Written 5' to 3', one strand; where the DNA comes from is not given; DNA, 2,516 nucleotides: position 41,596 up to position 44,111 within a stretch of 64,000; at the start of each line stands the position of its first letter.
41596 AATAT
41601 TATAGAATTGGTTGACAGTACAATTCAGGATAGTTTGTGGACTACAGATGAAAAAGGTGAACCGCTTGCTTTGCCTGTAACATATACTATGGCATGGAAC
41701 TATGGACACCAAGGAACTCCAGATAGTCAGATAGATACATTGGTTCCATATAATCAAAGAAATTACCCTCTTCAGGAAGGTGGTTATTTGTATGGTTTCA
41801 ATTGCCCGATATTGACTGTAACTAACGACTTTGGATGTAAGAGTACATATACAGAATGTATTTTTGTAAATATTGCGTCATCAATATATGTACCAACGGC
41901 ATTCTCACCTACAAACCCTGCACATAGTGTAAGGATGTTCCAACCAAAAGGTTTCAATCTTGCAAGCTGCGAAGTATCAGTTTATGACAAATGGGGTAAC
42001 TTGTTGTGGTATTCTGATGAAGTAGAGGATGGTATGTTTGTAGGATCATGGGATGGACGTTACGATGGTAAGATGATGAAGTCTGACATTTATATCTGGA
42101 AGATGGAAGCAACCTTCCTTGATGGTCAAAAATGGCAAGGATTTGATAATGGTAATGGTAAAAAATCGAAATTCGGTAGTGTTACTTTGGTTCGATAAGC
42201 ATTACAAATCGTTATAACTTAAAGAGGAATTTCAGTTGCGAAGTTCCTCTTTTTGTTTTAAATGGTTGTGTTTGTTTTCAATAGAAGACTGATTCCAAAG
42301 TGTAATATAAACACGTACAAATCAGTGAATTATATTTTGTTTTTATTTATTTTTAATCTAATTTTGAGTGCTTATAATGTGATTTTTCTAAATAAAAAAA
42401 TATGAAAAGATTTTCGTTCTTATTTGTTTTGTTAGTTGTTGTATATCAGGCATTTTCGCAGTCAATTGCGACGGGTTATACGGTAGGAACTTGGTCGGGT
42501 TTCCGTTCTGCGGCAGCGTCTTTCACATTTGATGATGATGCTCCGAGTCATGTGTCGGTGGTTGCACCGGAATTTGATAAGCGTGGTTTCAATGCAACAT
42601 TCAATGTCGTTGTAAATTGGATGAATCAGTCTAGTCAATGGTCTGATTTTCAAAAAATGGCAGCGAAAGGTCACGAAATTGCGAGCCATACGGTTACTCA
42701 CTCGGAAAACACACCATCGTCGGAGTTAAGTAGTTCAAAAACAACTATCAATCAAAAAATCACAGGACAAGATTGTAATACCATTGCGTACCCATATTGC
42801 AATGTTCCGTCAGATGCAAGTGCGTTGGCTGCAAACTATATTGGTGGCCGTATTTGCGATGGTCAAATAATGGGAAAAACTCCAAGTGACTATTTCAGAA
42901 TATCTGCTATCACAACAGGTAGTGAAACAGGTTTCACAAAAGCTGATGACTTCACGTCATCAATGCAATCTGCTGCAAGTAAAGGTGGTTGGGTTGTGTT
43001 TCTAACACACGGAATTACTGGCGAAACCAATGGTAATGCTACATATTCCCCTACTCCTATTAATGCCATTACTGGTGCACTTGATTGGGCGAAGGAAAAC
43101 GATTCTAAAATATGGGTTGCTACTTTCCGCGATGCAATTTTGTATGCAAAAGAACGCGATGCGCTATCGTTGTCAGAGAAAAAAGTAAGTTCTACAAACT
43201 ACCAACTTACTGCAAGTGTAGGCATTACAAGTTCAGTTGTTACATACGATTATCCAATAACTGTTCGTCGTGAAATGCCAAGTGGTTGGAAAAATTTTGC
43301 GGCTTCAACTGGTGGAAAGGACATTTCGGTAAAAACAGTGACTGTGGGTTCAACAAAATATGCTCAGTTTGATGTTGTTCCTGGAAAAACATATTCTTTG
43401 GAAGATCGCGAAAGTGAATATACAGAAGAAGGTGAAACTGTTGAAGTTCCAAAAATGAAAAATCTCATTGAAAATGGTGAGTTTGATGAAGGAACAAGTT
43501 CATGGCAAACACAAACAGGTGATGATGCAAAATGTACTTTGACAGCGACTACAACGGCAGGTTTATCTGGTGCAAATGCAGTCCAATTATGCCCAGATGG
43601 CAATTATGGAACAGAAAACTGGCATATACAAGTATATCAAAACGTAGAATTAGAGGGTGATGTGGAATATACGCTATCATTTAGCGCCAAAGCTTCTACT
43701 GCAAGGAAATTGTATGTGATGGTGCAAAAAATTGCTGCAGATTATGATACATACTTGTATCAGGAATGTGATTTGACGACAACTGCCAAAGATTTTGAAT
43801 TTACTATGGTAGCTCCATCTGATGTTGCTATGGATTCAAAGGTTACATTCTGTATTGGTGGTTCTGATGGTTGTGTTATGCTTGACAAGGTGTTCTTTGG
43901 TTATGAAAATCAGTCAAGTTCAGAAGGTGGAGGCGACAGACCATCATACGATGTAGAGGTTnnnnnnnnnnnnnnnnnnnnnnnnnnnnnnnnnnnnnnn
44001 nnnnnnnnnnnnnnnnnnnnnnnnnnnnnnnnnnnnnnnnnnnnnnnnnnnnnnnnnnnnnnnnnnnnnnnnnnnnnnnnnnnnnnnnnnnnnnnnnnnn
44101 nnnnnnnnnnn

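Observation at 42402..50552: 2716-aa T9SS-secreted enzyme fusing CE4 esterase, GH8 and GH26 glycosidases, encoded outside any PUL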

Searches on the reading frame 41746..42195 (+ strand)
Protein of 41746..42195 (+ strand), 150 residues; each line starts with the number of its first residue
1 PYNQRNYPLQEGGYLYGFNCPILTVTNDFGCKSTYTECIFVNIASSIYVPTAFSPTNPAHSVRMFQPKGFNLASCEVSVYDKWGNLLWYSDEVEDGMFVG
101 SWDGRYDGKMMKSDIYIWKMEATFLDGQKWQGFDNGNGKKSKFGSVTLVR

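Call 44: search_protein_families(library=ncbifam, proteins=[window:41746-42195:+], max_evalue=0.01)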
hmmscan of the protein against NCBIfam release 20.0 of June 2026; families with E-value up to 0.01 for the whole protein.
window:41746-42195:+ (150 aa): 1 family
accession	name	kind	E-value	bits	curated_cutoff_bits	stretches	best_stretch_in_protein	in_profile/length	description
TIGR04131.1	Bac_Flav_CTERM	domain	5.8e-06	26.4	35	1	49-123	3-72/85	T9SS type B sorting domain-containing protein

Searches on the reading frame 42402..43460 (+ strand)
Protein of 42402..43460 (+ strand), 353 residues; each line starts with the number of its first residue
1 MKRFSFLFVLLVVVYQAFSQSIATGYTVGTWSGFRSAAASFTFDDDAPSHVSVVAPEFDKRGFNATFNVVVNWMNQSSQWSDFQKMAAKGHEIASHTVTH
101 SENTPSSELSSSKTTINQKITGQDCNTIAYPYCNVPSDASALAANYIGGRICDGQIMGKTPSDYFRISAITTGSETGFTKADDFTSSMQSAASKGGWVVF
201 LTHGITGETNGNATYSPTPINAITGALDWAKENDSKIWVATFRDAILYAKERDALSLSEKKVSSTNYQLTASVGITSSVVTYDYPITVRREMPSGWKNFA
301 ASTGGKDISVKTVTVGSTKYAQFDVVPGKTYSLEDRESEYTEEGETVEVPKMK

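Call 13: search_solved_structures(query=window:42402-43460:+, show_alignments=3, max_evalue=0.01)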
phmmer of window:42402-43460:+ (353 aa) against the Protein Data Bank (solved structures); distinct sequences matched with E-value up to 0.01: 2.
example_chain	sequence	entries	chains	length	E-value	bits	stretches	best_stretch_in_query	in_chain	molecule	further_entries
7ax7_A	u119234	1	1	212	0.0012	21.3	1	40-107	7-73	Endo-1,4-beta-xylanase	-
2c71_A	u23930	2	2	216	0.0076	18.7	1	40-104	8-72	GLYCOSIDE HYDROLASE, FAMILY 11:CLOSTRIDIUM CELLULOSOME ENZYME, DOCKERIN TYPE I:POLYSACCHAR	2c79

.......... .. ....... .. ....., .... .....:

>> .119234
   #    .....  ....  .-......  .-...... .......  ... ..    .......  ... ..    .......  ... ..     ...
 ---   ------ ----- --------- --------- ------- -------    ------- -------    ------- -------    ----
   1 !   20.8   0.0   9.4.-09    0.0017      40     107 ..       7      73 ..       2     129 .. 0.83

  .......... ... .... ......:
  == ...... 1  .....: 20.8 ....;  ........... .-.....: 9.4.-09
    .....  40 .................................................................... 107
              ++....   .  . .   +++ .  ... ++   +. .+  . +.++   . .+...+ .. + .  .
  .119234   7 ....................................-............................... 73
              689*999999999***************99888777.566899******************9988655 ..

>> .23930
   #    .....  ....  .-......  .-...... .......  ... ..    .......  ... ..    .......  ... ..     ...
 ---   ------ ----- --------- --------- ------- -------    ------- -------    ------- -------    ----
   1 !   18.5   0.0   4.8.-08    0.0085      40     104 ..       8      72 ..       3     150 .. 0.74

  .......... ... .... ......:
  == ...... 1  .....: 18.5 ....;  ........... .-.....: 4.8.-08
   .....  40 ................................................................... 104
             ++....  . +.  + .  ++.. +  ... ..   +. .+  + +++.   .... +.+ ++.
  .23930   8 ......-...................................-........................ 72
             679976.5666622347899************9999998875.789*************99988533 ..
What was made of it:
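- Tried and rejected: Sequence search of CE4 against the PDB gave only weak hits over motifs 1-2 (call 13).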

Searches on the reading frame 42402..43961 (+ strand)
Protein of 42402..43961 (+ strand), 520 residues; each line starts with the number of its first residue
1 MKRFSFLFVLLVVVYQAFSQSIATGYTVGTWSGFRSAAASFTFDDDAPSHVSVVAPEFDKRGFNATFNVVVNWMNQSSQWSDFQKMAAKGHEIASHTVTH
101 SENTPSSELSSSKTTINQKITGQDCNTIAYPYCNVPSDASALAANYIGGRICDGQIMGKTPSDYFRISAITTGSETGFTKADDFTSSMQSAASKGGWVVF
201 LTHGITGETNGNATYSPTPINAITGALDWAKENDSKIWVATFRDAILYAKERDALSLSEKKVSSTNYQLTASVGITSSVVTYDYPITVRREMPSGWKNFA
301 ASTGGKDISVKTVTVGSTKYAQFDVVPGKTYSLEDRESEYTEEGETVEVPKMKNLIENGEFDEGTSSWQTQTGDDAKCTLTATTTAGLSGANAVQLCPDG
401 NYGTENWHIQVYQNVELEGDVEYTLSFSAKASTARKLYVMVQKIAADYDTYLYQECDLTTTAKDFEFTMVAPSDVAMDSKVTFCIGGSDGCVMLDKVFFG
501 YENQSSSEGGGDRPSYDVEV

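Call 64: predict_structure(alignment_id=A2)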
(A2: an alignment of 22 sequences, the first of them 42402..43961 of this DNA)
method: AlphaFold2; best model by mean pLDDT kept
length: 520 residues; sequences in the alignment: 22
mean_pLDDT: 75.1   pTM: 0.63
mean pLDDT of the five models: 75.1, 74.4, 73.4, 71.2, 68.9
residues with pLDDT >= 90: 224; 70-90: 124; 50-70: 63; < 50: 109
segments of 3 or more residues with pLDDT < 50: 2-4, 6-18, 338-409, 503-513, 517-520
pLDDT, mean of each block of 10 residues (from residue 1): 48 45 92 97 88 94 95 78 94 92 89 94 93 86 94 93 94 92 98 97 83 79 98 95 97 95 88 92 96 87 81 90 95 71 29 30 33 31 25 26 39 62 76 66 62 74 81 64 57 66 42 41
secondary structure, 60 per line:
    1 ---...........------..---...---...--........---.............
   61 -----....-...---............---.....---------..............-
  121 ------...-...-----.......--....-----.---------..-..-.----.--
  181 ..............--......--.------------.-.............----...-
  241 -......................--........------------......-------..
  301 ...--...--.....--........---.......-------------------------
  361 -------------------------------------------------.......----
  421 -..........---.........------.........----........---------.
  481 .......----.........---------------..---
elements in order: H4-14 E26-28 E37-44 H48-60 E66-69 H77-88 E92-96 H106-119 E127-129 H139-145 E148-151 H181-194 E197-202 H220-232 E237-239 H242-254 E255-263 E266-273 E286-291 E299-303 E306-308 E311-315 E318-325 E329-335 E410-416 E422-431 E435-443 E450-458 E463-470 E480-487 E492-500
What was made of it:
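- On CE4 carbohydrate esterase / polysaccharide deacetylase: The AlphaFold2 model has pLDDT mostly above 85 over the module (call 64).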

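Call 66: fold_search(model_id=the predicted structure, library=pdb)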
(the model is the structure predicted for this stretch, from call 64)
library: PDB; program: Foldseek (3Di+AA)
matches with E <= 10: 1617; with E <= 0.001: 114
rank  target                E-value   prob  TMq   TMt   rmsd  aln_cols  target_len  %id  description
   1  4dwe                  1.0e-09  1.00  0.41  0.46   6.8       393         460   12  Crystal structure of a putative polysaccharide deacetylase (BACOVA_03992) from Bacteroides ovatus ATCC 8483 at 2.01 A re (released 2012-05-02)
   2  8a1a_A                4.2e-09  1.00  0.18  0.09  23.4       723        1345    9  Structure of a leucinostatin derivative determined by host lattice display : L1F11V1 construct (released 2022-12-07)
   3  8a19_A                1.8e-08  1.00  0.18  0.10  23.8       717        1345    9  Structure of a leucinostatin derivative determined by host lattice display : L1E4V1 construct (released 2022-12-07)
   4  6qep                  1.9e-08  1.00  0.18  0.09  24.1       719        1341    9  EngBF DARPin Fusion 4b H14 (released 2019-11-06)
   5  6sh9_B                2.5e-08  1.00  0.18  0.10  23.6       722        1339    8  EngBF DARPin Fusion 4b D12 (released 2019-11-06)
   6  6qev_B                2.6e-08  1.00  0.20  0.10  25.2       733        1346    8  EngBF DARPin Fusion 4b B6 (released 2019-11-06)
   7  2zxq                  3.1e-08  1.00  0.18  0.11  23.1       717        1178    9  Crystal structure of endo-alpha-N-acetylgalactosaminidase from Bifidobacterium longum (EngBF) (released 2009-06-16)
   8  7ax7                  4.6e-08  1.00  0.28  0.64   4.3       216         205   19  Crystal structure of the Xyl-CE4 domain of a multidomain xylanase from the hindgut metagenome of Trinervitermes trinervo (released 2020-11-18)
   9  6qfk_A                5.2e-08  1.00  0.18  0.09  23.3       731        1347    9  EngBF DARPin Fusion 4b G10 (released 2019-11-06)
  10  3rxz_B                9.3e-08  1.00  0.32  0.55   6.7       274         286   14  Crystal structure of putative polysaccharide deacetylase from Mycobacterium smegmatis (released 2011-06-22)
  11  6qfo                  1.2e-07  0.99  0.16  0.09  24.0       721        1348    9  EngBF DARPin Fusion 9b 3G124 (released 2019-11-06)
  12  1gui_A                3.9e-07  1.00  0.18  0.55   2.7       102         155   30  CBM4 structure and function (released 2002-09-26)
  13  5a56_A                3.9e-07  0.97  0.15  0.09  25.2       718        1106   10  The structure of GH101 from Streptococcus pneumoniae TIGR4 in complex with 1-O-methyl-T-antigen (released 2015-09-02)
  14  3a21_A                4.9e-07  1.00  0.23  0.20  23.4       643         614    8  Crystal Structure of Streptomyces avermitilis beta-L-Arabinopyranosidase (released 2009-07-14)
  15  5a57                  4.9e-07  0.99  0.17  0.10  25.4       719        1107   10  The structure of GH101 from Streptococcus pneumoniae TIGR4 in complex with PUGT (released 2015-09-02)
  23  2c71                  2.6e-06  1.00  0.28  0.62   4.5       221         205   19  The structure of a family 4 acetyl xylan esterase from Clostridium thermocellum in complex with a magnesium ion. (released 2006-01-23)
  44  7fbw                  2.9e-05  1.00  0.29  0.72   3.9       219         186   12  Acetylxylan esterase from Caldanaerobacter subterraneus subsp. tengcongensis (released 2021-10-27)
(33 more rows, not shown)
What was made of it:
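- On CE4 carbohydrate esterase / polysaccharide deacetylase: Foldseek hits 4dwe, 7ax7, 2c71 and 7fbw (call 66).
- The fold matches CE4 acetylxylan esterases and deacetylases (calls 64, 66).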
